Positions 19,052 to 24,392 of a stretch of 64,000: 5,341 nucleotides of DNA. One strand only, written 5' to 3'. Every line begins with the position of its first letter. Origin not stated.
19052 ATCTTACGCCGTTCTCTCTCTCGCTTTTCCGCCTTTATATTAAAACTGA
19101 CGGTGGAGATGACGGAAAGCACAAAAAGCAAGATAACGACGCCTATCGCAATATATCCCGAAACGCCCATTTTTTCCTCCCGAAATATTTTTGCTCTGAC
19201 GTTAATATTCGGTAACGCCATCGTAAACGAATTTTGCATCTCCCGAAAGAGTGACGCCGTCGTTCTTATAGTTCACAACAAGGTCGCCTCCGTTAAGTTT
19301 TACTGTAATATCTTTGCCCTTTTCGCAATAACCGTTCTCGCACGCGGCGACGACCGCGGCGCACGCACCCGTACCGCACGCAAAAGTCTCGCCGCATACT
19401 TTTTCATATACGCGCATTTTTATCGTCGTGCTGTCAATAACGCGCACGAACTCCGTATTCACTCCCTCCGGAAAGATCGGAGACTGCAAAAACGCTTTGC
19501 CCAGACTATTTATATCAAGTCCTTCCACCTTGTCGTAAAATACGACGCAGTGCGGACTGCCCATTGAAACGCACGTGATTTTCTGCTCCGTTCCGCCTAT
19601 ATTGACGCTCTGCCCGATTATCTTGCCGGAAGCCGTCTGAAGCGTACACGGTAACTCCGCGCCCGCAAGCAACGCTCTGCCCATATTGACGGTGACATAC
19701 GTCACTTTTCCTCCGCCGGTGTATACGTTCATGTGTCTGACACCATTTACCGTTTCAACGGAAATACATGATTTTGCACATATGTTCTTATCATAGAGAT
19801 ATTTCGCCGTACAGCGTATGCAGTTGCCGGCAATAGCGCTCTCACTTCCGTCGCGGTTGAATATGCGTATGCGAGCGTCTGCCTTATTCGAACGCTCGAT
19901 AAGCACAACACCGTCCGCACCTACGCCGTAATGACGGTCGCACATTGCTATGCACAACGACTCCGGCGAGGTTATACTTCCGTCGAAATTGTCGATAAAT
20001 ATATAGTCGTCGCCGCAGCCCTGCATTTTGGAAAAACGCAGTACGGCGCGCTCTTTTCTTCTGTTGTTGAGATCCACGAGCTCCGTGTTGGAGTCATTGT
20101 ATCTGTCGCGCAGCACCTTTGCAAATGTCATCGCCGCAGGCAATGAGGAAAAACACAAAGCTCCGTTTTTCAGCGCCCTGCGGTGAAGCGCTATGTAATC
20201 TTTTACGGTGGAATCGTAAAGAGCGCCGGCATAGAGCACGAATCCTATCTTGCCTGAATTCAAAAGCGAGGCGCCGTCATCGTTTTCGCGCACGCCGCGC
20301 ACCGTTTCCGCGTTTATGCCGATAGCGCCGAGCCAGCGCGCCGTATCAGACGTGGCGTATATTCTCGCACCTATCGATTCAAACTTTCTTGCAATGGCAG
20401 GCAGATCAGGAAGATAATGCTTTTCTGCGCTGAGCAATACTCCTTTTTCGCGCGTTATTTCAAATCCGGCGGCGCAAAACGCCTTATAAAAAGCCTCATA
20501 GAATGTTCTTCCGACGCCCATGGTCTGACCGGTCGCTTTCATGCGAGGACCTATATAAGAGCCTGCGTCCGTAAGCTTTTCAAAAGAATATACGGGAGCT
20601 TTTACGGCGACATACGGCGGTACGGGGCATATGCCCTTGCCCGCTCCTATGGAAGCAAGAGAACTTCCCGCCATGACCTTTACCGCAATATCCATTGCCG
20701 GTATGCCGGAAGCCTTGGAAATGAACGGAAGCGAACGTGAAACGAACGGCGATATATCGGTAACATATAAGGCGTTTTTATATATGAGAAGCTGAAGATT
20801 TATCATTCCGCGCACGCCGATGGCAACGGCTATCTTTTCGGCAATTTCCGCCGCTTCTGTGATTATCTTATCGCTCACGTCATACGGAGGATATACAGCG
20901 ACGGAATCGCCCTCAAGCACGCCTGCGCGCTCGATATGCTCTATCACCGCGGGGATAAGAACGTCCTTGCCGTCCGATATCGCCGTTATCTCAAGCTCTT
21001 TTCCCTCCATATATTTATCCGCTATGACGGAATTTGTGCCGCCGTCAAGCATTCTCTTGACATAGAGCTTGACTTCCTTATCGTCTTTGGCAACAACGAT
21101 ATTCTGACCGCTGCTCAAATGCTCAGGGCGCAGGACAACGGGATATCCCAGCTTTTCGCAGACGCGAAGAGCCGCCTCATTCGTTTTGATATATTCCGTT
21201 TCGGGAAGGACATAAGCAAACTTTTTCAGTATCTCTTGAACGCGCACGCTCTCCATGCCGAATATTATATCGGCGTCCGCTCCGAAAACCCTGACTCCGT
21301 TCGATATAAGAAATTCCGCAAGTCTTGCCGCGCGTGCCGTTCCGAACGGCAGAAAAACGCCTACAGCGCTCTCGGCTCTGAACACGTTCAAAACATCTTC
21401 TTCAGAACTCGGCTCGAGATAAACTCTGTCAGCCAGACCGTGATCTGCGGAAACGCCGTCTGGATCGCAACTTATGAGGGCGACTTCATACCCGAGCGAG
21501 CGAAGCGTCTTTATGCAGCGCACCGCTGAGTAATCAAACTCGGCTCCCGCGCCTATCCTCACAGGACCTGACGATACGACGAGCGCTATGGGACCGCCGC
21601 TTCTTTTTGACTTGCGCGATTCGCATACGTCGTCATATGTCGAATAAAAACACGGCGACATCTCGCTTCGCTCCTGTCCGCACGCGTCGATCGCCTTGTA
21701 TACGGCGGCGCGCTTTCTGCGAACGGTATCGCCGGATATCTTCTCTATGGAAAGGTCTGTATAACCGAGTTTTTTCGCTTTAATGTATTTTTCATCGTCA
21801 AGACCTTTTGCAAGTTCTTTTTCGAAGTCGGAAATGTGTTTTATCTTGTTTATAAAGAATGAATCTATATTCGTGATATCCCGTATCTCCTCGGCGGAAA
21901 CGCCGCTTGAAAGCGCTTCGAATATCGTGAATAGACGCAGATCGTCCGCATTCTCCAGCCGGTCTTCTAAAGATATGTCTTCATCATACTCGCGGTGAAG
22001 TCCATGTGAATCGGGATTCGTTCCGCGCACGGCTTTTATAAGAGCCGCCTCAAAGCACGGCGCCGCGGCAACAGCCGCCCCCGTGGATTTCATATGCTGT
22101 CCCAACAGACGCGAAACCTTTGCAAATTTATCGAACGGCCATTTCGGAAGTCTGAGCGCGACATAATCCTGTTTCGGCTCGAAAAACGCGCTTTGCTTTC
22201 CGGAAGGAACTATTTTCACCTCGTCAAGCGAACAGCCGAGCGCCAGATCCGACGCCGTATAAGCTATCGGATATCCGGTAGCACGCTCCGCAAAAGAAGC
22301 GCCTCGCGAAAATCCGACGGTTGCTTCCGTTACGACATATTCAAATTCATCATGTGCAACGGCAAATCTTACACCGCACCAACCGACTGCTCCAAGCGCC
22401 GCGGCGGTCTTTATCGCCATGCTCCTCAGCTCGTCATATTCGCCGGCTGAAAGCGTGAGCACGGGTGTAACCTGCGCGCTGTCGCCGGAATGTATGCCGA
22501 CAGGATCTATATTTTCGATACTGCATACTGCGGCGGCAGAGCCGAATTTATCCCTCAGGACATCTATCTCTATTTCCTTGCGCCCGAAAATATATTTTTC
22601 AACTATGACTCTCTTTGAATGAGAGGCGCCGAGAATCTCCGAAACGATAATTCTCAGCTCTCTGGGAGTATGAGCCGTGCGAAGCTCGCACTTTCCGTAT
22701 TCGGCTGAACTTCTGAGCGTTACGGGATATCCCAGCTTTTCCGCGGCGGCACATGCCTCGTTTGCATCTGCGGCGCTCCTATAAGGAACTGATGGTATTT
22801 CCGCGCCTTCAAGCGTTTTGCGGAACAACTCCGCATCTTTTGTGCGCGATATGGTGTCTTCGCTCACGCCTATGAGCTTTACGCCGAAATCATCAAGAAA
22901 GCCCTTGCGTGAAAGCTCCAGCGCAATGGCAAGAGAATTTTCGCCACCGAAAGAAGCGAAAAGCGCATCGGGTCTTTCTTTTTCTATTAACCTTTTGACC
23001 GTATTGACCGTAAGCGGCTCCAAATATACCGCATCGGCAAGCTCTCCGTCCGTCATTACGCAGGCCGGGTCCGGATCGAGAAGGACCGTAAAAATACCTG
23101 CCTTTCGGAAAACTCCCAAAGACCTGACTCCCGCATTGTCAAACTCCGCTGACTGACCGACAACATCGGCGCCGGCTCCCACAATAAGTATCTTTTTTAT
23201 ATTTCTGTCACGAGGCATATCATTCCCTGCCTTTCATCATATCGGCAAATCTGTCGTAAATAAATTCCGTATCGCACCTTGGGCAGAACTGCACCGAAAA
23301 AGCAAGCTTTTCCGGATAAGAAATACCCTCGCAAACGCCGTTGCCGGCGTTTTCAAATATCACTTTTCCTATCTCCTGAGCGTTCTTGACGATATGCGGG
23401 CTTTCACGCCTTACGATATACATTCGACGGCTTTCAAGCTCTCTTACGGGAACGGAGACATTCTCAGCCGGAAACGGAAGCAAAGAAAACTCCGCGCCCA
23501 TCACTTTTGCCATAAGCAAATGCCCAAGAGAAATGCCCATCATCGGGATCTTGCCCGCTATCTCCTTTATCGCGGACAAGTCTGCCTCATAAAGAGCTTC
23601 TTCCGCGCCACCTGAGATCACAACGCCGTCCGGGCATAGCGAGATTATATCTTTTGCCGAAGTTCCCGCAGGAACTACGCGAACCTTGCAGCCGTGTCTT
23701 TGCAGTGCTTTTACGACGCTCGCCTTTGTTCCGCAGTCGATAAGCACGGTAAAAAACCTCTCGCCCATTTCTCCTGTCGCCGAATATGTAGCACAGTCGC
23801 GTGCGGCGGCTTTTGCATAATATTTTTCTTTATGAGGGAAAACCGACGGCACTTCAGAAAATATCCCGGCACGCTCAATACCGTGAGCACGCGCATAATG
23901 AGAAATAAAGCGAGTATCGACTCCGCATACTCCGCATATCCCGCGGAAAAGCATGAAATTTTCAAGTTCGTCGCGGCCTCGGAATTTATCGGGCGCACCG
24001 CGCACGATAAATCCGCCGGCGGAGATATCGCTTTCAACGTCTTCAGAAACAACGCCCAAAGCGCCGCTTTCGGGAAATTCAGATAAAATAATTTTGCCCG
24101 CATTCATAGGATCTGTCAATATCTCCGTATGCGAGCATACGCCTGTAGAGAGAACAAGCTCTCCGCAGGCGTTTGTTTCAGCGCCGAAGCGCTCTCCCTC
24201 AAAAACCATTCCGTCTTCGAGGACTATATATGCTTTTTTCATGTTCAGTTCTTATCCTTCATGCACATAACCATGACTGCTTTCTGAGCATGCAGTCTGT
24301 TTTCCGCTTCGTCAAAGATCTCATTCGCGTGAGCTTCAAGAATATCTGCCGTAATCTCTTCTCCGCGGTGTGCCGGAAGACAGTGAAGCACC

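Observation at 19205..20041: A DapF-like domain is fused in frame to the C terminus of the CarB paralogue and lacks the first catalytic cysteine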

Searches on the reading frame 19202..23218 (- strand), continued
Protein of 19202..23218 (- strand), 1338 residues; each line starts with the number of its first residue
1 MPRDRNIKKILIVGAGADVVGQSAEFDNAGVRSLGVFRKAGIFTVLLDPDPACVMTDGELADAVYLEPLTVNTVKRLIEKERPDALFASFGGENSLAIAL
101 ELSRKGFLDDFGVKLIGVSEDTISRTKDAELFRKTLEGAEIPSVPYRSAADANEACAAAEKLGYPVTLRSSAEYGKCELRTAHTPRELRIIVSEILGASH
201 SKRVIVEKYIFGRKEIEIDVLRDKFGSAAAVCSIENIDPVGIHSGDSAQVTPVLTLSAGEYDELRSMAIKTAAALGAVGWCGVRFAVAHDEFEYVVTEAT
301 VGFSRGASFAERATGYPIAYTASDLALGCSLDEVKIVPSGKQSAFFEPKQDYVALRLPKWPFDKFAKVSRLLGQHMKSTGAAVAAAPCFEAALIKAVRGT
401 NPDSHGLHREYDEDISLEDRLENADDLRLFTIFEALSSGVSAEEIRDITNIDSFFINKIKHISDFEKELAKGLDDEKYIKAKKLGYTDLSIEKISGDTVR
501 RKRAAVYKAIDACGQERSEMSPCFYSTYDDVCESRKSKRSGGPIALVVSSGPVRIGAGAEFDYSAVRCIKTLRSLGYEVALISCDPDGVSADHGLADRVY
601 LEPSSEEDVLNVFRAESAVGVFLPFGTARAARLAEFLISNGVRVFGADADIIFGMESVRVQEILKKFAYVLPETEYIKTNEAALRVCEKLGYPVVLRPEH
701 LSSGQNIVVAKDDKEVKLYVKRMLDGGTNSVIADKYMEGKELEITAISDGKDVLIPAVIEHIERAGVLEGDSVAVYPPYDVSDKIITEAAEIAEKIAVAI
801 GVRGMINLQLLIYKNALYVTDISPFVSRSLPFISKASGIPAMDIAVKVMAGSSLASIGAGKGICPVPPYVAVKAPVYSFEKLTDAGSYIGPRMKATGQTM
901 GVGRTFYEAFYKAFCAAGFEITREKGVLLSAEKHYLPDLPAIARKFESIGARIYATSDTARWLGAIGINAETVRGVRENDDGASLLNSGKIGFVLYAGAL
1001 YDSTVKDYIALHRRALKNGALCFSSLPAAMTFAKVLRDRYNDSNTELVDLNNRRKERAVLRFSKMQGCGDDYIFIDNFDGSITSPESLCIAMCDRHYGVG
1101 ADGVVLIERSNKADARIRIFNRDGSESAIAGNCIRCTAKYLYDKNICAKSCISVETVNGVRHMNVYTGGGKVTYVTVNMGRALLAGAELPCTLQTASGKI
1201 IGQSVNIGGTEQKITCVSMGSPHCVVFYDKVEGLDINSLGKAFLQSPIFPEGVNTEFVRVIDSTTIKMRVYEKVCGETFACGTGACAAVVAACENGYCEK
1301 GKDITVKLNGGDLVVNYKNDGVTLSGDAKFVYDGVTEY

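Call 82: find_encoding_contigs(protein=P0513, flank=10000, max_places=1)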
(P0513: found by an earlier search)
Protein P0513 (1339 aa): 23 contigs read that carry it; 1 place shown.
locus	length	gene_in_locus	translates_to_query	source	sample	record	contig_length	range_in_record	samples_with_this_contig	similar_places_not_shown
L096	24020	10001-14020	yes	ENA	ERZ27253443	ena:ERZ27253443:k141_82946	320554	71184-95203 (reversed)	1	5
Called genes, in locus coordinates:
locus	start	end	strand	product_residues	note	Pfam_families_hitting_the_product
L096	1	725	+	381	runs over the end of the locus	PF01979:Amidohydro_1, PF07969:Amidohydro_3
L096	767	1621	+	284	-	PF00483:NTP_transferase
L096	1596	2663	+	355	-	PF01636:APH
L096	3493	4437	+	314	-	PF01118:Semialdhyde_dh (weak), PF22698:Semialdhyde_dhC_1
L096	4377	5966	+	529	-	PF01960:ArgJ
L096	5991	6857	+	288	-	PF00696:AA_kinase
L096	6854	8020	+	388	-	PF00202:Aminotran_3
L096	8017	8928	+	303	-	PF02729:OTCace_N, PF00185:OTCace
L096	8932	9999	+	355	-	PF00988:CPSase_sm_chain, PF00117:GATase, PF07722:Peptidase_C26 (faint)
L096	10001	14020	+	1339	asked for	PF25596:CPSase_L_D1, PF02786:CPSase_L_D2, PF02787:CPSase_L_D3, PF25596:CPSase_L_D1, PF02655:ATP-grasp_3, PF02786:CPSase_L_D2, PF15632:ATPgrasp_Ter, PF02142:MGS, +5 more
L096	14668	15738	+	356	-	PF01381:HTH_3, PF13443:HTH_26 (weak), PF13560:HTH_31 (weak)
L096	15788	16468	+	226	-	PF00440:TetR_N (weak), PF13305:TetR_C_33 (weak)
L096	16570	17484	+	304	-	PF00005:ABC_tran, PF13304:AAA_21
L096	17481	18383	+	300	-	PF01061:ABC2_membrane, PF12698:ABC2_membrane_3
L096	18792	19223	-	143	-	PF01592:NifU_N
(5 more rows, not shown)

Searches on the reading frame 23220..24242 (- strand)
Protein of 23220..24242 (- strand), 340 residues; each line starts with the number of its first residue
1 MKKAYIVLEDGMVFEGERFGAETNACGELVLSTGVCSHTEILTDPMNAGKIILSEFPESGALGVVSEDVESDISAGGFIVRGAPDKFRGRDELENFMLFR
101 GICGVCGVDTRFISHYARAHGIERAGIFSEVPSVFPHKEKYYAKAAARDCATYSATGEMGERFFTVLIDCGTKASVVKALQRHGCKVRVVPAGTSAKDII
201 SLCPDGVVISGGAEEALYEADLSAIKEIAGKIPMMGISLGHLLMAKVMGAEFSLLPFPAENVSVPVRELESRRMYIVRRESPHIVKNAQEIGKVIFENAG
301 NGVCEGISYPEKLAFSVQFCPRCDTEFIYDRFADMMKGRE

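Call 3: search_protein_families(library=pfam, proteins=[window:23220-24242:-])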
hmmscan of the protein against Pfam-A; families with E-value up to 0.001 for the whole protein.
window:23220-24242:- (340 aa): 2 families
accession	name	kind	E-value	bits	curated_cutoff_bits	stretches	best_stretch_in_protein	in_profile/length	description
PF00988.28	CPSase_sm_chain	-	1.9e-26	92.8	27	1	6-127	1-126/126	Carbamoyl-phosphate synthase small chain, CPSase domain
PF00117.34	GATase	-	1.4e-20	74.2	22.8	1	166-321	1-171/190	Glutamine amidotransferase class-I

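Call 4: search_protein_families(library=ncbifam, proteins=[window:23220-24242:-])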
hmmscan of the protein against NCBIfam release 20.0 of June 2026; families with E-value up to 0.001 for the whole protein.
window:23220-24242:- (340 aa): 10 families
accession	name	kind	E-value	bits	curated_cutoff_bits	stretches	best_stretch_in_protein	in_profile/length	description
NF009475.0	PRK12838.1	equivalog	7.8e-65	219.2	221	1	3-338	2-355/359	carbamoyl phosphate synthase small subunit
TIGR01368.1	CPSaseIIsmall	equivalog_domain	1e-56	192.5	307.35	1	4-337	1-360/361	glutamine-hydrolyzing carbamoyl-phosphate synthase small subunit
NF001975.0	PRK00758.1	equivalog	8.8e-09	35.2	198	1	176-252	17-89/185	GMP synthase subunit A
TIGR00888.1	guaA_Nterm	equivalog_domain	2.7e-08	33.4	172.15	1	176-251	14-90/188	glutamine-hydrolyzing GMP synthase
TIGR00566.1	trpG_papA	subfamily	5.1e-07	29.6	121.05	1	176-253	15-96/192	glutamine amidotransferase of anthranilate synthase or aminodeoxychorismate synthase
NF005946.0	PRK08007.1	equivalog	2.5e-06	27.2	332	1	196-251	36-92/187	aminodeoxychorismate synthase component 2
NF005799.0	PRK07649.1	equivalog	3.3e-06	26.8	327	1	196-251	36-92/195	aminodeoxychorismate/anthranilate synthase component II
NF005271.0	PRK06774.1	equivalog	1.8e-05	24.2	340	1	196-251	36-92/191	aminodeoxychorismate synthase component II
NF006462.0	PRK08857.1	equivalog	2.5e-05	24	345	1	184-251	23-92/193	aminodeoxychorismate/anthranilate synthase component II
NF011201.0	PRK14607.1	equivalog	0.00015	20.6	670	1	188-251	28-93/534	bifunctional anthranilate synthase component II/anthranilate phosphoribosyltransferase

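Call 18: search_solved_structures(query=window:23220-24242:-, show_alignments=1)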
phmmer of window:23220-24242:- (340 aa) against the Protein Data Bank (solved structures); distinct sequences matched with E-value up to 0.001: 16.
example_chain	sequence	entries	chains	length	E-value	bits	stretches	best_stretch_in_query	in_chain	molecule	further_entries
1c30_B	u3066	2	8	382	1.8e-37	132.3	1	2-323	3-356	CARBAMOYL PHOSPHATE SYNTHETASE: SMALL SUBUNIT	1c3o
1m6v_B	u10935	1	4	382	7.5e-37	130.3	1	2-324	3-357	carbamoyl-phosphate synthetase small chain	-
1cs0_B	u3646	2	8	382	9.1e-37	130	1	2-323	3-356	CARBAMOYL PHOSPHATE SYNTHETASE: SMALL SUBUNIT | Carbamoyl-phosphate synthetase small chain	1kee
1bxr_B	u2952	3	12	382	1e-36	129.9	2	162-323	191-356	CARBAMOYL-PHOSPHATE SYNTHASE | PROTEIN (CARBAMOYL-PHOSPHATE SYNTHASE) | CARBAMOYL PHOSPHATE SYNTHETASE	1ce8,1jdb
1a9x_B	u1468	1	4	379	1e-36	129.9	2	162-323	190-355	CARBAMOYL PHOSPHATE SYNTHETASE (SMALL CHAIN)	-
1t36_B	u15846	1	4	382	1.1e-36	129.8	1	2-323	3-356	Carbamoyl-phosphate synthase small chain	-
5dot_A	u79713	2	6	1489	3e-27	98.7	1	3-337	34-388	Carbamoyl-phosphate synthase [ammonia], mitochondrial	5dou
6uel_A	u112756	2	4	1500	3e-27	98.7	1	3-337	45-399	Carbamoyl-phosphate synthase [ammonia], mitochondrial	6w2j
2d7j_A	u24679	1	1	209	7e-05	25.2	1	160-252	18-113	GMP synthase [glutamine-hydrolyzing] subunit A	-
1wl8_A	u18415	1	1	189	0.00016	24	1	176-252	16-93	GMP synthase [glutamine-hydrolyzing] subunit A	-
8gr3_A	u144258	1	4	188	0.00038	22.8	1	176-323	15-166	GMP synthase [glutamine-hydrolyzing] subunit A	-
2lxn_A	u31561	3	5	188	0.00054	22.3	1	176-323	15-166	GMP synthase [glutamine-hydrolyzing] subunit A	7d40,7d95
7yc6_A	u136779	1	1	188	0.00054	22.3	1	176-323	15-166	GMP synthase [glutamine-hydrolyzing] subunit A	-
7d96_A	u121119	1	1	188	0.00055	22.3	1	176-323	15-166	GMP synthase [glutamine-hydrolyzing] subunit A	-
7d97_A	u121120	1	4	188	0.00088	21.6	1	176-322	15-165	GMP synthase [glutamine-hydrolyzing] subunit A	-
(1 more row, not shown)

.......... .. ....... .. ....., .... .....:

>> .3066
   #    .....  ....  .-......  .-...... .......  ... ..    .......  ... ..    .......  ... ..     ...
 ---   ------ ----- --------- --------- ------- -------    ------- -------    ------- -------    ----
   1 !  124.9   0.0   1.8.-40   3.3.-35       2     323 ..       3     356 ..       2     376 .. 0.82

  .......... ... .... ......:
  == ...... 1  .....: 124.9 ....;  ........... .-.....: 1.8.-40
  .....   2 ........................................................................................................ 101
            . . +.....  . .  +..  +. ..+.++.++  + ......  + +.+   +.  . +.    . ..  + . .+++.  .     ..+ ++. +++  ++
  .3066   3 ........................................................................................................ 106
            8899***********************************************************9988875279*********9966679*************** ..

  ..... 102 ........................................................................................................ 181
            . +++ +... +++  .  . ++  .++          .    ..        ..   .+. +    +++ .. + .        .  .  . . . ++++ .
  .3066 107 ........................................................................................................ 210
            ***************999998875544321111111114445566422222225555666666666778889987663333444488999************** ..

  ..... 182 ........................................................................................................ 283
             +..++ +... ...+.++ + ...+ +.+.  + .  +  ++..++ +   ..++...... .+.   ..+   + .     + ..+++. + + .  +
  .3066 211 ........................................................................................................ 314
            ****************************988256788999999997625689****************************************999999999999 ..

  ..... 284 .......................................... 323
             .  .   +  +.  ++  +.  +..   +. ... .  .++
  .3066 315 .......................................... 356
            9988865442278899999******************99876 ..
